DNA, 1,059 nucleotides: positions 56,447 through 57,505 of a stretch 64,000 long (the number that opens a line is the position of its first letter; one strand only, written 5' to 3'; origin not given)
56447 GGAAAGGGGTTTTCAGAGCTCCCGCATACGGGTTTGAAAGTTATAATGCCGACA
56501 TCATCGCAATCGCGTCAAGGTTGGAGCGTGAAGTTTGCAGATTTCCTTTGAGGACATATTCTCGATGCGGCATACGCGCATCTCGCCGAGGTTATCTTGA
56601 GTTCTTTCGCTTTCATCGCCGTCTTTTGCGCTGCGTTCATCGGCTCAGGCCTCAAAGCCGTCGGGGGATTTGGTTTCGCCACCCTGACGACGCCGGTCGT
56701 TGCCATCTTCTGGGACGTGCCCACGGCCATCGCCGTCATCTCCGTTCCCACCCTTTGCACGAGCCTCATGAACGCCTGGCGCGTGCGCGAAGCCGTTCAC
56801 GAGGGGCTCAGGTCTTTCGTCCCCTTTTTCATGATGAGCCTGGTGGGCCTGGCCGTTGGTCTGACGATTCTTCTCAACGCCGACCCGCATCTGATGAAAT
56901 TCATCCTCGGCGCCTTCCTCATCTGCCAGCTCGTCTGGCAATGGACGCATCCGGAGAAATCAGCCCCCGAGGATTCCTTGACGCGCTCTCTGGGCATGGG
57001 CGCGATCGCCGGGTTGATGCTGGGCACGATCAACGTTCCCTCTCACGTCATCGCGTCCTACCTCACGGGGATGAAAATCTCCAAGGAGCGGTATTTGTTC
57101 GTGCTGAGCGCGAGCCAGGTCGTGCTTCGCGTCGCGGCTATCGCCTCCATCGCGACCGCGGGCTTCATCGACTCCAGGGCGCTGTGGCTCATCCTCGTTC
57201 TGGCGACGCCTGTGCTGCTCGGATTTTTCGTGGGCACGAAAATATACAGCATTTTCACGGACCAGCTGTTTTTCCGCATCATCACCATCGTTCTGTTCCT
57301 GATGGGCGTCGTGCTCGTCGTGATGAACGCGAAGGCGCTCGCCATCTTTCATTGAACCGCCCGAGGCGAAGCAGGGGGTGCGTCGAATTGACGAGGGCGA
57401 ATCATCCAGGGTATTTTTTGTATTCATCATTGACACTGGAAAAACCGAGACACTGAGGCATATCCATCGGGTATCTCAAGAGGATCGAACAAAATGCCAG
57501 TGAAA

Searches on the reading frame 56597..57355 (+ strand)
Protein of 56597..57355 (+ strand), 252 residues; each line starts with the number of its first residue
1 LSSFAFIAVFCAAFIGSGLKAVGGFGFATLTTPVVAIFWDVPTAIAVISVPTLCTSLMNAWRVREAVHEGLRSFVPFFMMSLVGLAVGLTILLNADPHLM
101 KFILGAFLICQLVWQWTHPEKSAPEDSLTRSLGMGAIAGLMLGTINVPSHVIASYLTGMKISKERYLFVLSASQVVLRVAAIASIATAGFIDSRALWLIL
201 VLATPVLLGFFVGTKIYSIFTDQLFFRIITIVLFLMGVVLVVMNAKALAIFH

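Call 26: search_protein_families(library=pfam, proteins=[window:56597-57355:+], max_evalue=0.00001)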
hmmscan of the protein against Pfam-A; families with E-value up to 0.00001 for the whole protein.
window:56597-57355:+ (252 aa): 1 family
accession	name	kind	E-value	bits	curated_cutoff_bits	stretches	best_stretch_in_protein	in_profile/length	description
PF01925.25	TauE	-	6.3e-21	75.6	32.6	1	10-239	2-236/237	Sulfite exporter TauE/SafE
